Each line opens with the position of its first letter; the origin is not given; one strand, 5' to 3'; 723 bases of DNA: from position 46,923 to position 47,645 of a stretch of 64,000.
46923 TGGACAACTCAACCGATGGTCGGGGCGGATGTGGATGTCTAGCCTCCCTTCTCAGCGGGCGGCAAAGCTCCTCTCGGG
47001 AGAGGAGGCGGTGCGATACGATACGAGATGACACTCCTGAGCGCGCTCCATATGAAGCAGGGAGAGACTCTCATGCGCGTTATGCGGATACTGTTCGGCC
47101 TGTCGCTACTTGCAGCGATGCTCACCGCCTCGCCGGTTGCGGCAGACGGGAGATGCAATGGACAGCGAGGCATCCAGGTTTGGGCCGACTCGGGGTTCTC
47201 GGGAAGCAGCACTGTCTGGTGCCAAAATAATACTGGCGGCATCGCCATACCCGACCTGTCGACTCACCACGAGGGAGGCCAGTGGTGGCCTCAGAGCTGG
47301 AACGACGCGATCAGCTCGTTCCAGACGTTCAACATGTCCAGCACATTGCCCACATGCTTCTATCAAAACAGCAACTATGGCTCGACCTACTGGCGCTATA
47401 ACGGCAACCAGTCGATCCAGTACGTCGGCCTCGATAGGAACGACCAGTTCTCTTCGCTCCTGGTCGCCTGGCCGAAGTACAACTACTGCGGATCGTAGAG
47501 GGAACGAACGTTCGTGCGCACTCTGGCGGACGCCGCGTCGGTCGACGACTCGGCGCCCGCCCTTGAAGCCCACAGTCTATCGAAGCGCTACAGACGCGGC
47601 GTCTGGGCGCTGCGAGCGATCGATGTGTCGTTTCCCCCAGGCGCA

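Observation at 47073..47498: Secreted single-domain beta-gamma crystallin protein resembling microbial killer toxins / SMPI-type inhibitors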

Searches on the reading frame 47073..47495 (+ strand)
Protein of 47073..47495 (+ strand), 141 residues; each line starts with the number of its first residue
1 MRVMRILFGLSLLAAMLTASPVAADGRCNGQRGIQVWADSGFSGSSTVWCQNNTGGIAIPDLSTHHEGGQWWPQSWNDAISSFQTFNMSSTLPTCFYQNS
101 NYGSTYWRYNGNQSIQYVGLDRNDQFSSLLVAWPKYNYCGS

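Call 4: search_protein_families(library=pfam, proteins=[window:47073-47495:+], max_evalue=1)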
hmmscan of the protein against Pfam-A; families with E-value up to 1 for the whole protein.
window:47073-47495:+ (141 aa): 1 family
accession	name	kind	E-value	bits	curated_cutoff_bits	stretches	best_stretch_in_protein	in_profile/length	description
PF08964.15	Crystall_3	-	0.032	14.8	27.3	1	95-131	6-43/86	Beta/Gamma crystallin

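Call 5: search_protein_families(library=ncbifam, proteins=[window:47073-47495:+], max_evalue=1)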
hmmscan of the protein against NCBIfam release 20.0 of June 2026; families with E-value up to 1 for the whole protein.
window:47073-47495:+ (141 aa): 0 families

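Call 6: search_solved_structures(query=window:47073-47495:+, max_evalue=10, show_alignments=3)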
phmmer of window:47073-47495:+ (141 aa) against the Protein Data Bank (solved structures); distinct sequences matched with E-value up to 10: 16.
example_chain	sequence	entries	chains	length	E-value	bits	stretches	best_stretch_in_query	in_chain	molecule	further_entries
3so1_A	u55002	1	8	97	0.021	18.1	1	90-131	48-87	Clostrillin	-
5ht8_A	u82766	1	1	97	0.028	17.6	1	92-131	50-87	Beta and gamma crystallin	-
3snz_A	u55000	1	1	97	0.031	17.5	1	92-131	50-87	Clostrillin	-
3so0_A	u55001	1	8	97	0.045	17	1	90-131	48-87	Clostrillin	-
3i9h_A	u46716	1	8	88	0.074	16.3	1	92-130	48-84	Beta and gamma crystallin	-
3iaj_A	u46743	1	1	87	0.095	15.9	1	92-130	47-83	Beta and gamma crystallin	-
3sny_A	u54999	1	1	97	0.14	15.3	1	93-131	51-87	Clostrillin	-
8ofu_A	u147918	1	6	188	0.25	14.6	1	95-136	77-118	Fiber protein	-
8ofv_A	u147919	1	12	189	0.25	14.6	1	95-136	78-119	Fiber protein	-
6zc5_A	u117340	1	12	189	0.36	14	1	95-136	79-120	Fiber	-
7ajp_A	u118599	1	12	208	0.37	14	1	96-136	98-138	Fiber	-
6z92_A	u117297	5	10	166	0.45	13.7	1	12-85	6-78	DUF523 domain-containing protein | TudS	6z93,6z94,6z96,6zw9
1uxa_A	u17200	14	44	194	0.65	13.2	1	93-136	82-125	FIBER PROTEIN | Fiber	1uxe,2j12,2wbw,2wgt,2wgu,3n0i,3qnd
6qpm_A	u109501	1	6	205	0.72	13.1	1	95-136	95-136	Fiber protein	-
1uxb_A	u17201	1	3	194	0.73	13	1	93-136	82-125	FIBER PROTEIN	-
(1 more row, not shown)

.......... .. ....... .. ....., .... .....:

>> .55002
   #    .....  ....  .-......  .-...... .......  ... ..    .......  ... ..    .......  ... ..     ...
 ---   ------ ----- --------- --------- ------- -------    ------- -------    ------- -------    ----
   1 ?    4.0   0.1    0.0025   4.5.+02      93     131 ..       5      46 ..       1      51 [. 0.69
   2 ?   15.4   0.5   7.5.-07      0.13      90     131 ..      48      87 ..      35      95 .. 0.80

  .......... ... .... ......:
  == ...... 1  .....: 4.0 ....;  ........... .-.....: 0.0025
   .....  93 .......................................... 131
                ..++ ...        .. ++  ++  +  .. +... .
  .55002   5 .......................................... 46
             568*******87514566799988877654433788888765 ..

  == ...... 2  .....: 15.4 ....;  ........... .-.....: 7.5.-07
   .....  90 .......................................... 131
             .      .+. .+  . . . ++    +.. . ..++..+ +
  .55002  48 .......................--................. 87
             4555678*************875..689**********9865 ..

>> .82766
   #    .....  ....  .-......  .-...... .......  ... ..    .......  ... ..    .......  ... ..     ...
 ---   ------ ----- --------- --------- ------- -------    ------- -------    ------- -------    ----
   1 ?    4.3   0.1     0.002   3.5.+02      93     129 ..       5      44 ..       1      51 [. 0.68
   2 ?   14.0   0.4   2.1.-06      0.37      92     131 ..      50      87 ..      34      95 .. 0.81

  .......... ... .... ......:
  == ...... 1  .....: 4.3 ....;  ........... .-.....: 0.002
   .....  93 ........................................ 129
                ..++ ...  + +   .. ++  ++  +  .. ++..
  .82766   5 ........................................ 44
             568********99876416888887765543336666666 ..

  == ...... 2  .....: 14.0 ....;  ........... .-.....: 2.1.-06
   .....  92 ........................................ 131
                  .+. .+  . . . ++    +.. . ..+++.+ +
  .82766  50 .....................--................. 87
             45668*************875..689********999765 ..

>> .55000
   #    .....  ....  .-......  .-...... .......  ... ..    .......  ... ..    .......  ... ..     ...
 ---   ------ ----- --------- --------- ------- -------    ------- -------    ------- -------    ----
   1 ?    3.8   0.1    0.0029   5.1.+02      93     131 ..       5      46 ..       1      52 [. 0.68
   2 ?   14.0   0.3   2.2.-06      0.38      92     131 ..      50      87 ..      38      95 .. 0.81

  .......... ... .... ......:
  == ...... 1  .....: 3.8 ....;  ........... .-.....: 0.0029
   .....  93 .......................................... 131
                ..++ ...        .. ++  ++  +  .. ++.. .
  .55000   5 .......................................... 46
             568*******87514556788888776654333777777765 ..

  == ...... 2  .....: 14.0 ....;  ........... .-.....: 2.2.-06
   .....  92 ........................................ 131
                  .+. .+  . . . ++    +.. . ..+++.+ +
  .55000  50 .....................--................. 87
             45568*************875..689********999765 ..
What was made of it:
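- Checked: The single sequence is sub-threshold against Pfam (Crystall_3, E 0.03, 14.8 bits against a 27.3 cut-off; call 4) and against PDB sequences (clostrillin, E 0.02; call 6).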

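Call 7: find_homologous_proteins(query=window:47073-47495:+, max_evalue=0.001)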
Query window:47073-47495:+ (141 aa): 1 proteins with E <= 0.001 among 25 candidates.
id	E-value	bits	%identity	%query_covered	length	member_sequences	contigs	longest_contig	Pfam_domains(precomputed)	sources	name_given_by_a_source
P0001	5.5e-88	311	94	100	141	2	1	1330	-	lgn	-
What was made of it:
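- Tried and rejected: It found only one 94% homologue (call 7).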

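Call 11: find_encoding_contigs(protein=window:47073-47495:+, flank=10000)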
Protein window:47073-47495:+ (141 aa): no gene with exactly this product is on record in the collection.

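Call 12: find_encoding_contigs(protein=P0001, flank=10000)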
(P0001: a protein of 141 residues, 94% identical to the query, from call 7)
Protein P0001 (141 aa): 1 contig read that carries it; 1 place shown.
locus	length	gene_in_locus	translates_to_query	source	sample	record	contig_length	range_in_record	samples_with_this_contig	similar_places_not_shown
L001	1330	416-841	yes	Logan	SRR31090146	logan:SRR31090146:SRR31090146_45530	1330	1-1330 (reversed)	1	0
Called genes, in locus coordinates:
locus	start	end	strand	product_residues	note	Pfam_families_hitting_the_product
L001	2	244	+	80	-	?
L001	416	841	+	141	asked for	-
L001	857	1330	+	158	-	?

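Call 16: search_protein_families(library=pfam, proteins=[L001:2-244:+], max_evalue=0.01)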
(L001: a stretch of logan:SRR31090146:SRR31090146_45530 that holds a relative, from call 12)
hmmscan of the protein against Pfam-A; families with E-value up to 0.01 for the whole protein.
L001:2-244:+ (80 aa): 0 families

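Call 19: search_protein_representatives(protein=window:47145-47495:+)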
Query: 117 residues. Proteins with E-value up to 0.001 (for the whole library): 43; up to 1e-10: 11; up to 1e-30: 0. The best 43 are listed.
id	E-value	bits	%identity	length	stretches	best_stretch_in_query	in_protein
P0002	1.6e-23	99.7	51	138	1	1-105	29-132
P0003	1.8e-18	83.3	45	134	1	1-115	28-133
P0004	5.5e-17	78.5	44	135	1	1-106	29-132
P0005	1.6e-16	77.0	46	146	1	1-106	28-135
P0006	1.7e-16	76.9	44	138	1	1-105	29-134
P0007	6.4e-15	71.8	46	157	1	1-114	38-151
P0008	1.5e-12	64.2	45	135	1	1-105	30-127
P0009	1.0e-11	61.4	41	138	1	1-105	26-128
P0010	1.2e-11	61.2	38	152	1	1-107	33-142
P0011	1.7e-11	60.8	44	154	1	1-82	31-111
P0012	4.7e-11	59.3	37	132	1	1-105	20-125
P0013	1.6e-10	57.6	40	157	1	1-108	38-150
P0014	3.5e-10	56.5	35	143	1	1-106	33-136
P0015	4.1e-10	56.3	32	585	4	28-107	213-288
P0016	1.8e-09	54.2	43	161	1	1-108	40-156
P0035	2.7e-05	40.7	41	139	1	1-83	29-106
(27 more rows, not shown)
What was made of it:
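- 47073..47498 (+): Gene for the 141-aa secreted beta-gamma-crystallin precursor, stop codon included. Family of 43 representative clusters (call 19).
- There are 43 homologous clusters (call 19).
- Tried and rejected: The exhaustive HMMER search was needed to find the family (call 19).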

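Call 24: search_protein_families(library=pfam, alignment_id=A3, max_evalue=1)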
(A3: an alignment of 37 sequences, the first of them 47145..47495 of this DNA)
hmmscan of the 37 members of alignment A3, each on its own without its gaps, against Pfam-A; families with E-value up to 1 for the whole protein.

A. member 1, window:47145-47495:+ (117 aa): 1 family
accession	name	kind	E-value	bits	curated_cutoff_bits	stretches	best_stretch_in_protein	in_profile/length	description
PF08964.15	Crystall_3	-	0.019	15.6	27.3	1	71-107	6-43/86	Beta/Gamma crystallin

B. families by the number of members that match (of 37 scanned): 13 families
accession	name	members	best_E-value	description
PF03995.18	Inhibitor_I36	21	6.5e-07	Peptidase inhibitor family I36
PF08964.15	Crystall_3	7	9.4e-06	Beta/Gamma crystallin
PF15138.11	Syncollin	4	0.028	Syncollin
PF00030.24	Crystall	2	0.0097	Beta/Gamma crystallin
PF25485.1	DUF7908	1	0.021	Domain of unknown function (DUF7908)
PF06316.17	Ail_Lom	1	0.075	Enterobacterial Ail/Lom protein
PF05005.20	Ocnus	1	0.083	Janus/Ocnus family (Ocnus)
PF00581.25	Rhodanese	1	0.086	Rhodanese-like domain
PF08091.16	Toxin_21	1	0.11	Spider insecticidal peptide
PF11549.13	Sec31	1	0.15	Protein transport protein SEC31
PF23638.1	DUF7145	1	0.16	Domain of unknown function (DUF7145)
PF14300.12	DMP19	1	0.23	DMP19-like protein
PF08139.17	LPAM_1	1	0.54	Prokaryotic membrane lipoprotein lipid attachment site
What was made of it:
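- On Beta-gamma crystallin superfamily: The single sequence is below cut-off (Crystall_3, 14.8-15.6 bits against 27.3; calls 4, 24).
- On MEROPS I36 / SMPI: Relatives give only weak hits (call 24).
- Closest known: SMPI / Pfam Inhibitor_I36. Same: Many relatives give weak PF03995 hits (call 24).
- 21 of 37 relatives give weak Inhibitor_I36 hits, the best at 6.5e-7 (call 24).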

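Call 25: search_solved_structures(query=A3, max_evalue=10, show_alignments=3)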
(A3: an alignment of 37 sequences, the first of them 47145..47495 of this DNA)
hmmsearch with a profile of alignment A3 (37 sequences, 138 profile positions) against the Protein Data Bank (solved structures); distinct sequences matched with E-value up to 10: 49.
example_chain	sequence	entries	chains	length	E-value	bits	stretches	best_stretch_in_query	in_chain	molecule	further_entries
3so1_A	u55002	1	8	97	6.2e-09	39.1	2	91-136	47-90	Clostrillin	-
3so0_A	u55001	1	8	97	3.2e-08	36.8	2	91-136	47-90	Clostrillin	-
3snz_A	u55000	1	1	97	5.1e-08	36.1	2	91-136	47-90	Clostrillin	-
5ht8_A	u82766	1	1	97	1.2e-07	34.9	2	91-136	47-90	Beta and gamma crystallin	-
3i9h_A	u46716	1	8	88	2.1e-07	34.2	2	91-135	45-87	Beta and gamma crystallin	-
1ag4_A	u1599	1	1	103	3.3e-07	33.5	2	90-134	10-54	SPHERULIN 3A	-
3iaj_A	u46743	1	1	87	3.8e-07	33.3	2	91-135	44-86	Beta and gamma crystallin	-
1hdf_A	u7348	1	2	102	4.6e-07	33.1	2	90-134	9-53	SPHERULIN 3A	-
3sny_A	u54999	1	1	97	7.4e-07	32.4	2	91-136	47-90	Clostrillin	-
1prr_A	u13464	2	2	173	9.7e-06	28.8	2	79-133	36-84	DEVELOPMENT-SPECIFIC PROTEIN S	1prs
3hzb_A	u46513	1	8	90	4.2e-05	26.7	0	96-134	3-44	Carbohydrate binding protein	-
2k1w_A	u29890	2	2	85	0.00087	22.4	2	95-135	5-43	Beta/gama crystallin family protein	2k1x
3hz2_A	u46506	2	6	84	0.0011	22.1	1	69-132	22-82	Beta/gama crystallin family protein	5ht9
2bb2_A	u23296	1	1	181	0.0079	19.3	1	75-134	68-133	BETA B2-CRYSTALLIN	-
1blb_A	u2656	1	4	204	0.0094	19.1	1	75-134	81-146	BETA B2-CRYSTALLIN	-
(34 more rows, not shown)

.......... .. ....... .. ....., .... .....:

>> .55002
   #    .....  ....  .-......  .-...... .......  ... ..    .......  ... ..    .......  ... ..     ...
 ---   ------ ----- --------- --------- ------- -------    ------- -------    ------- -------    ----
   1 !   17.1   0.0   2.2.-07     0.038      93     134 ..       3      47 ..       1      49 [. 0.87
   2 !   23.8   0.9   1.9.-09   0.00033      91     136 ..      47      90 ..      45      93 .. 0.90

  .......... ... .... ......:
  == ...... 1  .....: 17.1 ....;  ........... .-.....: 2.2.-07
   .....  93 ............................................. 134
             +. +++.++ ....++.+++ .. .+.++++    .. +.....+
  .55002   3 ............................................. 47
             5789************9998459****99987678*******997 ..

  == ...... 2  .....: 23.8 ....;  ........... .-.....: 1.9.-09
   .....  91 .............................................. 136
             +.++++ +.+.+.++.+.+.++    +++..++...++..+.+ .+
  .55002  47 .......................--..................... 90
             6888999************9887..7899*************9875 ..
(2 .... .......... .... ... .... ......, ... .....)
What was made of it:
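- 47361..47381 (+): Greek-key 2 hairpin Y97-QNSN-Y102-G103, with the glycine one position early. This is the region that aligns with clostrillin and spherulin in the profile search (call 25).
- On Beta-gamma crystallin superfamily: The subfamily profile is significant against solved crystallins (6e-9; call 25).
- Checked: the family profile, with clostrillin at 6e-9, spherulin 3a at 3e-7 and Protein S at 1e-5 (call 25);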

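Call 29: predict_structure(alignment_id=A3)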
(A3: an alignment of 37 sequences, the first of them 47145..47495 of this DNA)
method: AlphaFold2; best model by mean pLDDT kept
length: 117 residues; sequences in the alignment: 37
mean_pLDDT: 88.9   pTM: 0.82
mean pLDDT of the five models: 88.9, 88.5, 88.2, 87.1, 86.9
residues with pLDDT >= 90: 76; 70-90: 33; 50-70: 8; < 50: 0
segments of 3 or more residues with pLDDT < 50: none
pLDDT, mean of each block of 10 residues (from residue 1): 86 95 91 92 81 95 91 91 93 92 87 66
secondary structure, 60 per line:
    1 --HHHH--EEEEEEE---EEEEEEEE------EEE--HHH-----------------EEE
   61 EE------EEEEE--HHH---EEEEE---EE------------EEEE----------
elements in order: H3-6 E9-15 E19-26 E33-35 E58-62 E69-73 E82-86 E104-107
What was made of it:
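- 47145..47495 (+): Mature single beta-gamma-crystallin domain (117 aa, 13.2 kDa, pI 5.4). AlphaFold model with pLDDT 88.9 and pTM 0.82 (call 29).
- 47223..47297 (+): Family-specific insertion of about 25 residues (Q51-S75) inside Greek key 1. It is modelled as an extra strand plus a short helix, with pLDDT 81-92 (call 29).
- On Beta-gamma crystallin superfamily: Model pLDDT 88.9 (call 29).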

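Call 31: find_related_loci(query=A4, collection=genome_contigs, flank=6000)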
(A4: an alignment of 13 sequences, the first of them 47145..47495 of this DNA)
Query A4 (117 aa) in genome_contigs; peptide patterns used: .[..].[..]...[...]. (x = any residue, [..] = any of these).
27 stretches matched a pattern; 8 encode a relative of the query (tblastn E <= 1e-3); 8 distinct loci.
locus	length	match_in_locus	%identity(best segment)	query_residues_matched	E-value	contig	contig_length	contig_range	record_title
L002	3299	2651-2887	33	10-106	2e-8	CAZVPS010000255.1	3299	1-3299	MAG TPA_asm: uncultured Anaerolineaceae bacterium isolate SRP302447_co4_448 genome assembly, contig: NODE_85293_length_3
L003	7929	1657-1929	36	13-113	6e-8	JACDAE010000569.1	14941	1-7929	MAG: Ktedonobacteraceae bacterium isolate MGR_bin248 SD2897-2912_k127_9116827, whole genome shotgun sequence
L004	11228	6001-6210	40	32-107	4e-6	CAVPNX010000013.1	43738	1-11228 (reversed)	MAG: uncultured Actinomycetes bacterium isolate MFD00032.bin.4.54 genome assembly, contig: contig_23772, whole genome sh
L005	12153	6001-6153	35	52-105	7e-6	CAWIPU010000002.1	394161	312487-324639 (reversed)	MAG: uncultured Chloroflexia bacterium isolate MFD01721.bin.1.359 genome assembly, contig: contig_16695, whole genome sh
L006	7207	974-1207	31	10-105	1e-5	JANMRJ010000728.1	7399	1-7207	MAG: Acidimicrobiales bacterium isolate OTE_51_concoct_281_sub OTE_51_k141_2015204, whole genome shotgun sequence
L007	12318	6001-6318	29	49-107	1e-5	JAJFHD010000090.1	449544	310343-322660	MAG: Alphaproteobacteria bacterium isolate OFTM70 OFTM70_89, whole genome shotgun sequence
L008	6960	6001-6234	27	10-105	2e-5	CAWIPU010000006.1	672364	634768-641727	MAG: uncultured Chloroflexia bacterium isolate MFD01721.bin.1.359 genome assembly, contig: contig_27190, whole genome sh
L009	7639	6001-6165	33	70-117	2e-4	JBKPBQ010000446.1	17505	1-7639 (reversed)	MAG: Acidobacteriota bacterium isolate GB_EKS_MAG_00074 GB_EKS_000000484493, whole genome shotgun sequence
